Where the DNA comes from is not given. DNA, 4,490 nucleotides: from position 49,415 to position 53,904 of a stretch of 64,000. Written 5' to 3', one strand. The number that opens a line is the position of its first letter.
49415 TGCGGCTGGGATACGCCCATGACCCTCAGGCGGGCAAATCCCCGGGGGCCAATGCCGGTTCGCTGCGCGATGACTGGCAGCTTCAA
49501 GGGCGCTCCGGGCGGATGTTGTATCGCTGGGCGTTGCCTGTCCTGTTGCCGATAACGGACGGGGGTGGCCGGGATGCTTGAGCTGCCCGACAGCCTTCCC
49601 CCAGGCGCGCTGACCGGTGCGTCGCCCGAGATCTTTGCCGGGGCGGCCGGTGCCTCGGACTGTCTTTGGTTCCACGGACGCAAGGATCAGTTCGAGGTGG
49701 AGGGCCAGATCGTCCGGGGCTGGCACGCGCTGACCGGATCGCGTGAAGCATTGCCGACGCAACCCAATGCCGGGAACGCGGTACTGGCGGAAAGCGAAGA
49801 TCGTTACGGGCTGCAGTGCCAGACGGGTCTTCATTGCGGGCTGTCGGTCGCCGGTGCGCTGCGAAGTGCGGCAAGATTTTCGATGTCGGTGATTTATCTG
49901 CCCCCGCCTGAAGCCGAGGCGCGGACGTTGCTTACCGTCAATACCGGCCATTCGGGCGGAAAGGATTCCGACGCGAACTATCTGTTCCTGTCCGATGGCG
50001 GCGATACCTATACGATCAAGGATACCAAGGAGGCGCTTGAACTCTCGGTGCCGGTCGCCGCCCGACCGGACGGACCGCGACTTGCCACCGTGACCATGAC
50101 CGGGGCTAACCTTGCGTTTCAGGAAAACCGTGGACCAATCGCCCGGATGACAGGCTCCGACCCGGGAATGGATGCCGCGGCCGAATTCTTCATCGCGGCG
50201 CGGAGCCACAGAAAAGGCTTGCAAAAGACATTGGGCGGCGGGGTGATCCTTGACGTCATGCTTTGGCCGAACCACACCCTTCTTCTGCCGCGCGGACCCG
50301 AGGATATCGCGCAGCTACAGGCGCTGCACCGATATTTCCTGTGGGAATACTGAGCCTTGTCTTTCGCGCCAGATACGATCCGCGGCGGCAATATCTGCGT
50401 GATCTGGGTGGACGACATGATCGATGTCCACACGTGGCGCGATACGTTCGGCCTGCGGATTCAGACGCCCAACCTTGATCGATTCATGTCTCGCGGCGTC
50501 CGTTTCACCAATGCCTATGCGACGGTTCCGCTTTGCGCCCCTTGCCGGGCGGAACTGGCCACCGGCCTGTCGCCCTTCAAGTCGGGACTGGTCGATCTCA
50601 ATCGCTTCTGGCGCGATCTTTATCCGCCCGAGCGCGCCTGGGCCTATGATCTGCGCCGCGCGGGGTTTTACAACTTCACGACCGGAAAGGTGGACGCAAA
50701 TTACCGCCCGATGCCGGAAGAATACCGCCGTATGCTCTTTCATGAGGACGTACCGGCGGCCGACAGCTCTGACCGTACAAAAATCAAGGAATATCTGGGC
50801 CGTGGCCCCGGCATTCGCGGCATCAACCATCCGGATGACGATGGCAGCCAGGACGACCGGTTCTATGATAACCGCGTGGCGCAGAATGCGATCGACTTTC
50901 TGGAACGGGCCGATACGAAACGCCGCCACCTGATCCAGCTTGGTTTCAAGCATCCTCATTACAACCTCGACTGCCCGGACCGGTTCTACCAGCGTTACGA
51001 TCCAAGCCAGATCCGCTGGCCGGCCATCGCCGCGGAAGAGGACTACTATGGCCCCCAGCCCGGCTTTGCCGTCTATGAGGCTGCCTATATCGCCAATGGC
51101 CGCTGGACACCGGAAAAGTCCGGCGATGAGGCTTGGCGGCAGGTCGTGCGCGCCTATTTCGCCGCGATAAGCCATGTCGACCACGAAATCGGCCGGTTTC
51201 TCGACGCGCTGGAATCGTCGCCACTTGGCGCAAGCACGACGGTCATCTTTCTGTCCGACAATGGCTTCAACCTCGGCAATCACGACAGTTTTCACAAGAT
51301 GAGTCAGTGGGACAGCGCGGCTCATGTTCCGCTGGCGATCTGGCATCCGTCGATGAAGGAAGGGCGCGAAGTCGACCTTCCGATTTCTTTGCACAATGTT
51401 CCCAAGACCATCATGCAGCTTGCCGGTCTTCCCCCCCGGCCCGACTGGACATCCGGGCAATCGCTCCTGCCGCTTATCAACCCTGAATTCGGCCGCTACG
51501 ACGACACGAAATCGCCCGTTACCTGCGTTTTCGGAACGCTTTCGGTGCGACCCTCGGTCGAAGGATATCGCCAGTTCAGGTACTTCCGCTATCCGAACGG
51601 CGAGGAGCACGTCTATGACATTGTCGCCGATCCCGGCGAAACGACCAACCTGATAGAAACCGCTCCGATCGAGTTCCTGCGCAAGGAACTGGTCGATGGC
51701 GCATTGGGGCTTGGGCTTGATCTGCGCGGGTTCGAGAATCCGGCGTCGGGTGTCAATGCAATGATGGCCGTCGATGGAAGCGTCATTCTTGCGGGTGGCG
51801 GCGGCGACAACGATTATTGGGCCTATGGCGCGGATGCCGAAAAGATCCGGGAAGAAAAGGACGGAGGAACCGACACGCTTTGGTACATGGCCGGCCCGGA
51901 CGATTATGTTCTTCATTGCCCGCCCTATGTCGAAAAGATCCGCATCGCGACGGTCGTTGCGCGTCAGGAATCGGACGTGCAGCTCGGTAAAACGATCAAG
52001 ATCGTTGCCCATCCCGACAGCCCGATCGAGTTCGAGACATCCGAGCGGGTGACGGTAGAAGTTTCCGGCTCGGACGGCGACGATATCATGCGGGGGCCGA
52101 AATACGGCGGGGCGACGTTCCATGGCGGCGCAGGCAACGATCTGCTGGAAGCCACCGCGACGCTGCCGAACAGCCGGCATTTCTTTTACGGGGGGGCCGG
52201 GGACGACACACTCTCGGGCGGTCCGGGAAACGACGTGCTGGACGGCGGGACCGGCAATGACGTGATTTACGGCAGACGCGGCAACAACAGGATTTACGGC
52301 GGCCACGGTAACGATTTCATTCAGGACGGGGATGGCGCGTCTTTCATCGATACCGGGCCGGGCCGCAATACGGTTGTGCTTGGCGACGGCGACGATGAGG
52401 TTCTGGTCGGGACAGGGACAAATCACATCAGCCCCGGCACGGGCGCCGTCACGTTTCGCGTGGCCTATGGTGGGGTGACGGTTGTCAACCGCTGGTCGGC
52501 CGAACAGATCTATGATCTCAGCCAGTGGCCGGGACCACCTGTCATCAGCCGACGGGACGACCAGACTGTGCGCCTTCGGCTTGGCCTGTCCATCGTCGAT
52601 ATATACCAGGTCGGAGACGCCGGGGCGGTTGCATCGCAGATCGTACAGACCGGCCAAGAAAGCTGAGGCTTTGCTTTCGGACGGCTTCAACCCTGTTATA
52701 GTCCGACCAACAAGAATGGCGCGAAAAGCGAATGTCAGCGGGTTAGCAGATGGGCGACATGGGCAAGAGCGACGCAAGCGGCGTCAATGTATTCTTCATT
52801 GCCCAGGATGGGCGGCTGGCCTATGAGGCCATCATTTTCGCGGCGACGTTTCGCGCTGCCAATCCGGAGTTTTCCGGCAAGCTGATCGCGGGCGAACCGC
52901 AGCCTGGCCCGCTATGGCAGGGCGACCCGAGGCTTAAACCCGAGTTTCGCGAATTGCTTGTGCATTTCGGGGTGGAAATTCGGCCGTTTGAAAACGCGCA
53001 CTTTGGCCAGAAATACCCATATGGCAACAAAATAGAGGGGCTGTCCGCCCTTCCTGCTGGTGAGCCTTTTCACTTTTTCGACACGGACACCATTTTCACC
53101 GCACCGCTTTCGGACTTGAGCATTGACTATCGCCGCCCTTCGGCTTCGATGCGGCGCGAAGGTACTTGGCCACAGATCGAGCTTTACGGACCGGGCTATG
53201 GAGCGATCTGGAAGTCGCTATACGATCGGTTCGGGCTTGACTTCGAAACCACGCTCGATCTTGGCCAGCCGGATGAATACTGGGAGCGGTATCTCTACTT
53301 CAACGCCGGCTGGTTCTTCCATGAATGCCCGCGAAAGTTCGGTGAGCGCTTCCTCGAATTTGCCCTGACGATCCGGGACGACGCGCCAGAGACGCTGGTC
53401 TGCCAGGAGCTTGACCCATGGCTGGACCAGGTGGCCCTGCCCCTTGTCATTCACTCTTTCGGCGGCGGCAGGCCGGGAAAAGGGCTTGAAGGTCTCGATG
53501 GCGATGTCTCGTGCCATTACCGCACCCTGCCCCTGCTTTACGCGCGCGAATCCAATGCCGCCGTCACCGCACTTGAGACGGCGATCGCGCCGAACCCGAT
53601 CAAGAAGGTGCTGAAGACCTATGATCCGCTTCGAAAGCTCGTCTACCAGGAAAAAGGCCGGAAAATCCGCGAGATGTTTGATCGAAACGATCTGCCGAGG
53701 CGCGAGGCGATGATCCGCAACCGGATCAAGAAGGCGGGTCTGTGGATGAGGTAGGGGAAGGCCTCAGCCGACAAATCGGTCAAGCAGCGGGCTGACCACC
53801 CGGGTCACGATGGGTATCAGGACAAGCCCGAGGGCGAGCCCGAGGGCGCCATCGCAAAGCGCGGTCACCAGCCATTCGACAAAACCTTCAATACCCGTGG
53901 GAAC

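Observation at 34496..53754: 19-kb glycosyltransferase/methyltransferase island with no priming enzyme, no exporter, no membrane protein and no sugar-nucleotide genes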

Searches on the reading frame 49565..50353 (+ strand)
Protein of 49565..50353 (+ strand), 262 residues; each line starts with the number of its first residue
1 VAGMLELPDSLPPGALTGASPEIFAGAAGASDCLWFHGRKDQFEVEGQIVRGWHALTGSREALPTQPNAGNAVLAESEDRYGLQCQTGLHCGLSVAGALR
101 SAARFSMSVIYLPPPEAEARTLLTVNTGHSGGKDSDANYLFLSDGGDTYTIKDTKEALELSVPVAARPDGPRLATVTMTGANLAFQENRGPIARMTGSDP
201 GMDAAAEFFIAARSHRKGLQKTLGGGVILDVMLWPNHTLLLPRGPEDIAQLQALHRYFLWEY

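Call 6: search_protein_families(library=pfam, proteins=[window:49565-50353:+], max_evalue=0.01)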
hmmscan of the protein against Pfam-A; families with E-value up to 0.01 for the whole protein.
window:49565-50353:+ (262 aa): 0 families

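Call 22: find_homologous_proteins(query=window:49565-50353:+, max_evalue=0.001)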
Query window:49565-50353:+ (262 aa): 23 proteins with E <= 0.001 among 5016 candidates.
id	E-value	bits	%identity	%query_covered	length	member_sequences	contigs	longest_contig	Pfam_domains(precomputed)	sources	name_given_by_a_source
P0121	5.8e-172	588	100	99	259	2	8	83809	-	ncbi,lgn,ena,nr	ncbi:MAG: hypothetical protein KDE03_10130 [Rhodobacteraceae bacterium]|nr:hypothetical protein [Par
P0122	1.1e-149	515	86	99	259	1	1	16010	-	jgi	jgi:hypothetical protein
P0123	3.5e-100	353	61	99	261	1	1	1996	-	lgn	-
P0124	2.8e-94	334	57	99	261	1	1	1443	-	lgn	-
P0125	1.1e-91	325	56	99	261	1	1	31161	-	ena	-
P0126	1.6e-78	282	54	99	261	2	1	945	-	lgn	-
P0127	8.9e-78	280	50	99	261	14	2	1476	-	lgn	-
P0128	1.5e-73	266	49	99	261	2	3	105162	-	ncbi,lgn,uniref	ncbi:hypothetical protein [Yoonia sp.]|uniref:hypothetical protein n=1 Tax=Yoonia sp. TaxID=2212373 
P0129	3.1e-72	262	49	99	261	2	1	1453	-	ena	-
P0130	3.4e-72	261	50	100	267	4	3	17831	-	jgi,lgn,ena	-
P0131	2.5e-71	259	49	99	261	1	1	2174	-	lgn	-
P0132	7.5e-71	257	49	99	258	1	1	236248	-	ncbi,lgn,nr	ncbi:MAG: hypothetical protein JXJ18_09420 [Rhodobacteraceae bacterium]|nr:hypothetical protein [Par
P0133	1.4e-69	253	47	99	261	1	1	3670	-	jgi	jgi:hypothetical protein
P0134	2.7e-69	252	48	99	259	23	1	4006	-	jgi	jgi:hypothetical protein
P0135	8.1e-69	250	48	99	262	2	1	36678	-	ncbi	-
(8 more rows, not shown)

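Call 40: search_protein_families(library=ncbifam, proteins=[window:49574-50353:+], max_evalue=0.01)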
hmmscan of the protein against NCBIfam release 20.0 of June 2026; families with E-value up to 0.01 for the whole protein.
window:49574-50353:+ (259 aa): 0 families

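Call 45: predict_structure(alignment_id=A2)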
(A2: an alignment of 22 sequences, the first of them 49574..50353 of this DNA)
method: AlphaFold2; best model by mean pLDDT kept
length: 259 residues; sequences in the alignment: 22
mean_pLDDT: 87.8   pTM: 0.89
mean pLDDT of the five models: 87.8, 87.1, 86.7, 86.5, 86.5
residues with pLDDT >= 90: 174; 70-90: 53; 50-70: 29; < 50: 3
segments of 3 or more residues with pLDDT < 50: 1-3
pLDDT, mean of each block of 10 residues (from residue 1): 52 76 93 95 93 93 79 88 79 93 96 84 75 85 94 95 89 98 97 94 90 65 92 97 97 93
secondary structure, 60 per line:
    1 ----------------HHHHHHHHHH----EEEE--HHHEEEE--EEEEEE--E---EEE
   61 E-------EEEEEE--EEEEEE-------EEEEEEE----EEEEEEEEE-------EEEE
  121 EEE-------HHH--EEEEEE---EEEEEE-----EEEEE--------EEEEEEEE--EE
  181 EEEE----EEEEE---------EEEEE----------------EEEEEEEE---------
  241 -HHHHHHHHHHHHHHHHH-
elements in order: H17-26 E31-34 E40-43 E46-51 E58-61 E69-74 E77-82 E90-96 E101-109 E117-123 E136-141 E145-150 E156-160 E169-176 E179-184 E189-193 E203-207 E224-231 H242-258

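Call 47: fold_search(model_id=the predicted structure, library=pdb)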
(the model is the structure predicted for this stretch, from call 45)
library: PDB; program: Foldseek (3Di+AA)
matches with E <= 10: 1643; with E <= 0.001: 434
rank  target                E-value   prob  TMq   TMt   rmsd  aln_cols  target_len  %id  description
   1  2ags                  8.3e-08  1.00  0.54  0.25   4.8       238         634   15  Trypanosoma rangeli Sialidase in Complex with 2-Keto-3-deoxy-D-glycero-D-galacto-2,3-difluoro-nononic acid (2,3-difluoro (released 2005-11-22)
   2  1wcs                  1.9e-07  1.00  0.56  0.26   5.3       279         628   12  A mutant of Trypanosoma rangeli sialidase displaying trans-sialidase activity (released 2004-12-15)
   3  1ms8_A                2.5e-07  1.00  0.54  0.25   5.5       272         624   11  Triclinic form of Trypanosoma cruzi trans-sialidase, in complex with 3-deoxy-2,3-dehydro-N-acetylneuraminic acid (DANA (released 2003-03-25)
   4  3bod                  2.6e-07  1.00  0.41  0.56   5.2       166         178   13  Structure of mouse beta-neurexin 1 (released 2008-03-25)
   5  9vyh_p                3.3e-07  1.00  0.64  0.62   8.6       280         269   10  Cyanopodophage Pan3 tailspike (released 2025-11-26)
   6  2a75                  3.4e-07  1.00  0.55  0.25   4.7       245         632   15  Trypanosoma rangeli Sialidase In Complex With 2,3- Difluorosialic Acid (Covalent Intermediate) (released 2005-11-22)
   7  2fhr                  3.8e-07  1.00  0.55  0.26   6.4       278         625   14  Trypanosoma Rangeli Sialidase In Complex With 2,3- Difluorosialic Acid (Covalent Intermediate) (released 2006-01-17)
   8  1n1s                  4.1e-07  1.00  0.55  0.25   4.6       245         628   14  Trypanosoma rangeli sialidase (released 2003-01-07)
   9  1ms8_B                4.3e-07  1.00  0.56  0.26   5.4       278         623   12  Triclinic form of Trypanosoma cruzi trans-sialidase, in complex with 3-deoxy-2,3-dehydro-N-acetylneuraminic acid (DANA (released 2003-03-25)
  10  1ms9_A                4.3e-07  1.00  0.54  0.25   5.5       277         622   12  Triclinic form of Trypanosoma cruzi trans-sialidase, in complex with lactose (released 2003-03-25)
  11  2r1d_H                4.3e-07  1.00  0.39  0.54   6.4       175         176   14  Crystal structure of rat neurexin 1beta in the Ca2+ containing form (released 2008-04-01)
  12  1s0i_A                8.3e-07  1.00  0.55  0.26   5.4       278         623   12  Trypanosoma cruzi trans-sialidase in complex with sialyl-lactose (Michaelis complex) (released 2004-05-18)
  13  3asi                  8.3e-07  1.00  0.40  0.28  12.3       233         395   13  Alpha-Neurexin-1 ectodomain fragment; LNS5-EGF3-LNS6 (released 2011-04-13)
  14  8g7z_C                8.7e-07  1.00  0.41  0.56   6.7       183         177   15  Cryo-EM structure of full length Neuroligin-2 from Mouse bound to two Neurexin-1 Beta conformation one (released 2025-05-14)
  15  1ms1_A                9.2e-07  1.00  0.57  0.26   5.3       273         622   13  Monoclinic form of Trypanosoma cruzi trans-sialidase, in complex with 3-deoxy-2,3-dehydro-N-acetylneuraminic acid (DAN (released 2003-03-25)
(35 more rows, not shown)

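Call 96: find_related_loci(query=A2, collection=viral_contigs, flank=10000)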
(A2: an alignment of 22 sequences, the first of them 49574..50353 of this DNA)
Query A2 (259 aa) in viral_contigs; peptide patterns used: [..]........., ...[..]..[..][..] (x = any residue, [..] = any of these).
37 stretches matched a pattern, but none encodes a relative of the query by tblastn (E <= 1e-3).

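Call 103: search_protein_families(library=padloc, proteins=[window:49574-50353:+], max_evalue=0.001)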
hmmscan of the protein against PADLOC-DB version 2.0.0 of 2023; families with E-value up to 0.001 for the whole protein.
window:49574-50353:+ (259 aa): 0 families

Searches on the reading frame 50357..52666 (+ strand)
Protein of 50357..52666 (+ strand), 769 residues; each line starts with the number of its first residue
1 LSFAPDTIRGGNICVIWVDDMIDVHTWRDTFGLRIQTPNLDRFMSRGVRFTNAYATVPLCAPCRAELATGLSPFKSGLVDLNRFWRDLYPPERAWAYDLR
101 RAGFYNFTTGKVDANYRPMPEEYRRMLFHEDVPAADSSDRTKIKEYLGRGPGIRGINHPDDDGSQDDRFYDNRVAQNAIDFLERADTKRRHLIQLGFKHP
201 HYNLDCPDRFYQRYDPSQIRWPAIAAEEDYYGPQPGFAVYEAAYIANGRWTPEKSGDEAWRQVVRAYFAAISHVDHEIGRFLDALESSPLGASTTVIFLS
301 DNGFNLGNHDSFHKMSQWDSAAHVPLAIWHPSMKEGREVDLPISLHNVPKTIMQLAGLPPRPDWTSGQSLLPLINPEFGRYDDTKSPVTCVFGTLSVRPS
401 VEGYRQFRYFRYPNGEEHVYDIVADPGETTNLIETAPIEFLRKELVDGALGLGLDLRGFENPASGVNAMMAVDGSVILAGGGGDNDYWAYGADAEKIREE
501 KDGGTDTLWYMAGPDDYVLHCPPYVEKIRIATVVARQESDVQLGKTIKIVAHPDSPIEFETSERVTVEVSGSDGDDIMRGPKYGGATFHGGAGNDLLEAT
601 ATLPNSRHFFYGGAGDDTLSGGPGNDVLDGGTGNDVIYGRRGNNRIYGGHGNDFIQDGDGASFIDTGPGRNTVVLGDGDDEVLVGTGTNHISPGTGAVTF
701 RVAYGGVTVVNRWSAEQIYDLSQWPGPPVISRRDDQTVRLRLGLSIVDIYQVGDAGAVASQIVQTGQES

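Call 6: search_protein_families(library=pfam, proteins=[window:50357-52666:+], max_evalue=0.01)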
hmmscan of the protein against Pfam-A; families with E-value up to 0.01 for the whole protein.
window:50357-52666:+ (769 aa): 4 families
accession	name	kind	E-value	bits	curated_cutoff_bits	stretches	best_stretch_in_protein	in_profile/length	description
PF00884.28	Sulfatase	-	1.5e-37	130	25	1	29-357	17-300/301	Sulfatase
PF00353.25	HemolysinCabind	-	2.3e-15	56.7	23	3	611-646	1-36/36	RTX calcium-binding nonapeptide repeat (4 copies)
PF01663.27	Phosphodiest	-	3.1e-09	37.3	23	1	36-315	19-232/342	Type I phosphodiesterase / nucleotide pyrophosphatase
PF16347.10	SGSH_C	-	2.7e-05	24.8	29.3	1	307-445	1-144/154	N-sulphoglucosamine sulphohydrolase, C-terminal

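Call 39: search_solved_structures(query=window:50357-52666:+, max_evalue=0.001, show_alignments=1)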
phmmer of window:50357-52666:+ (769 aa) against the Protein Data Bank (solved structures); distinct sequences matched with E-value up to 0.001: 112 (the best 60 are shown).
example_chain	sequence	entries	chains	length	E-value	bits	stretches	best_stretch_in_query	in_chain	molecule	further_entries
6hr5_A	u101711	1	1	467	3.4e-33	117.9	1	34-441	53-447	Alpha-L-rhamnosidase/sulfatase (GH78)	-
6fny_A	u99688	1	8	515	9.7e-31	109.8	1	9-435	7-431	Choline-sulfatase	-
6hhm_A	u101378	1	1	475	7.8e-30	106.8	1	12-384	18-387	Arylsulfatase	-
7pth_A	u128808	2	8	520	3.6e-29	104.6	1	12-435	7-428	Choline sulfatase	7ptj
6g5z_A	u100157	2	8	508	3.8e-29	104.5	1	12-435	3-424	Choline-sulfatase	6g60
7oz8_AAA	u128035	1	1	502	4.4e-29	104.3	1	36-435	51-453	Choline-sulfatase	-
7usl_C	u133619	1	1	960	3.1e-25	91.6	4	610-684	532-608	Bifunctional hemolysin-adenylate cyclase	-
5fql_A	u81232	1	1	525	4.7e-23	84.4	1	10-420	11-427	IDURONATE-2-SULFATASE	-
4upi_A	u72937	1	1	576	5.4e-23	84.2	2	174-382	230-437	SULFATASE FAMILY PROTEIN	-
6ioz_A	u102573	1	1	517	1e-22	83.2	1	13-420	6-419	Iduronate 2-sulfatase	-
5g2v_A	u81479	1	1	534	4.3e-21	77.8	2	260-446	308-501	N-ACETYLGLUCOSAMINE-6-SULFATASE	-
6ust_A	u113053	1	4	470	3.3e-20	75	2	249-439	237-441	N-acetylgalactosamine 6-sulfate sulfatase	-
9koq_A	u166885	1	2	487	5.3e-20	74.2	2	168-332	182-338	Sulfatase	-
6pt4_B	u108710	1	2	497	1.7e-19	72.5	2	196-451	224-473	exo-2S-iota carrageenan S1 sulfatase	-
2qzu_A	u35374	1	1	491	1.3e-18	69.6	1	35-359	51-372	Putative sulfatase yidJ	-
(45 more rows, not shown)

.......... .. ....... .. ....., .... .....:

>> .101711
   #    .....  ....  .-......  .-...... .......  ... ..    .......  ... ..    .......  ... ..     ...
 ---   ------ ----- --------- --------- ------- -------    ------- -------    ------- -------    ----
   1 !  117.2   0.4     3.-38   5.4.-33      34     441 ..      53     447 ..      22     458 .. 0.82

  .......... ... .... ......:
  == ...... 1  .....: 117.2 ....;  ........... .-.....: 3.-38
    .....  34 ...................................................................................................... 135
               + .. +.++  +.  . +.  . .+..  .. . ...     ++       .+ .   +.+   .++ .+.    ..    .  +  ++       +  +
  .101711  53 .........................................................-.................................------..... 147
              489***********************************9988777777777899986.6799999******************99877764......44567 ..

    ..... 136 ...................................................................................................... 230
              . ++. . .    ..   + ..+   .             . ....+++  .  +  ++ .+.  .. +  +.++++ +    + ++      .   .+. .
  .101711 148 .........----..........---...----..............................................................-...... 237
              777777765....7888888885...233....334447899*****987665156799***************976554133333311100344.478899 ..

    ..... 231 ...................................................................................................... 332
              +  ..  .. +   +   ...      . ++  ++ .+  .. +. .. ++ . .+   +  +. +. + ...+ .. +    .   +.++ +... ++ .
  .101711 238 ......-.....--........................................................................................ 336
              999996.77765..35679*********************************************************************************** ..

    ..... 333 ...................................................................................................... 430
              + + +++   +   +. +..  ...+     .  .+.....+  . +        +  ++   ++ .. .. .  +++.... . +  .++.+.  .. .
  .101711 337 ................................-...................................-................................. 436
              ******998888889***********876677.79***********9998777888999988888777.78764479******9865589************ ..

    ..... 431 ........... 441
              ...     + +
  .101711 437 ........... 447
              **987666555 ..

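Call 40: search_protein_families(library=ncbifam, proteins=[window:50357-52666:+], max_evalue=0.01)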
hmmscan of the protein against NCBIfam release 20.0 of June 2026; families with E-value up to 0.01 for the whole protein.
window:50357-52666:+ (769 aa): 11 families
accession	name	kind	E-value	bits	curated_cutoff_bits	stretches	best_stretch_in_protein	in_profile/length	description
NF010322.0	PRK13759.1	equivalog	6.3e-49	166.8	481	1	33-436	28-440/486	arylsulfatase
TIGR03417.1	chol_sulfatase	equivalog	4.7e-42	144.5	433.45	2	170-436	161-423/500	choline-sulfatase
NF052527.1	Mn_arylsulf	exception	3e-29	102.3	850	2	170-442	179-441/479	manganese-dependent arylsulfatase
NF045661.1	HdlasePehA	equivalog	5.5e-25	87.9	900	2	175-377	187-395/506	phosphoric/sulfuric ester hydrolase PehA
NF033943.0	RTX_toxin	subfamily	3.7e-14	51.9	1000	1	567-702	670-801/930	RTX family hemolysin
NF033203.1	entero_EhxA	exception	9.6e-11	40.6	2000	1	566-711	702-844/997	enterohemolysin EhxA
NF046115.1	Ca_rpt_SMc04171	equivalog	2.5e-10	40.1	625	2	469-639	316-482/574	SMc04171 family calcium-binding repeat protein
NF050046.1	PueAB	exception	2.4e-07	29.5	670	2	609-655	371-417/616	polyurethane esterase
NF035945.1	Zn_serralysin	subfamily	2.3e-06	27.1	500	2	611-654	323-366/462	serralysin family metalloprotease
NF053766.1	ZapA_metallo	exception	4.5e-06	26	940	1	612-661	335-384/483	ZapA family metalloprotease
NF038282.1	LapC_YejM_PbgA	exception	0.00077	17.9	825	1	261-354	408-498/584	LPS biosynthesis-modulating metalloenzyme YejM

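Call 103: search_protein_families(library=padloc, proteins=[window:50357-52666:+], max_evalue=0.001)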
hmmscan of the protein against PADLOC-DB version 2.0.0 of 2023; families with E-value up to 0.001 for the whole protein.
window:50357-52666:+ (769 aa): 0 families

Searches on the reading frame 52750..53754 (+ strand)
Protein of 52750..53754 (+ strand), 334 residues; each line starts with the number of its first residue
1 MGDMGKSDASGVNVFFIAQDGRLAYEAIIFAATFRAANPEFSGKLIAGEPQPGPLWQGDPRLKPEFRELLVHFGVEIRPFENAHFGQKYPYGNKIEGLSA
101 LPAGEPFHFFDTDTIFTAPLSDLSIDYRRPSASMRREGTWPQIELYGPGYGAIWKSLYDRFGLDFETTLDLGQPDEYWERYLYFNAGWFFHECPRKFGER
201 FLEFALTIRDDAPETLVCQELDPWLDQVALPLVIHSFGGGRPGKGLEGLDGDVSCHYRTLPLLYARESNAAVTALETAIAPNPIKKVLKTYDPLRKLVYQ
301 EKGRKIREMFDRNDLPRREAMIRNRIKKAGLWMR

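Call 6: search_protein_families(library=pfam, proteins=[window:52750-53754:+], max_evalue=0.01)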
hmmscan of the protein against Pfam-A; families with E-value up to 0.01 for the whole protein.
window:52750-53754:+ (334 aa): 0 families

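Call 40: search_protein_families(library=ncbifam, proteins=[window:52759-53754:+], max_evalue=0.01)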
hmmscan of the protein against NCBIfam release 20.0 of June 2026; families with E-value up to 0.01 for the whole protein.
window:52759-53754:+ (331 aa): 0 families

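Call 64: search_solved_structures(query=A5, max_evalue=1)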
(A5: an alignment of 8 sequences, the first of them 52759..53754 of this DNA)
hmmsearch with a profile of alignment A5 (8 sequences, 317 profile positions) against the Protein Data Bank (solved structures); distinct sequences matched with E-value up to 1: 2.
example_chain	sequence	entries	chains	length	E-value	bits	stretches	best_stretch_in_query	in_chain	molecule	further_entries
9bsm_A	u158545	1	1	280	0.067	15.5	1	117-181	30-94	Exfoliative toxin A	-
9bsh_A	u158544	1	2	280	0.074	15.4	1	117-181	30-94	Exfoliative toxin A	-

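Call 86: search_protein_families(library=pfam, proteins=[window:52759-53754:+], max_evalue=1)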
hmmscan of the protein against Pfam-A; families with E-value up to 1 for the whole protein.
window:52759-53754:+ (331 aa): 0 families

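Call 103: search_protein_families(library=padloc, proteins=[window:52759-53754:+], max_evalue=0.001)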
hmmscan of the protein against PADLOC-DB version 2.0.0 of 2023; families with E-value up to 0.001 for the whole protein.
window:52759-53754:+ (331 aa): 0 families
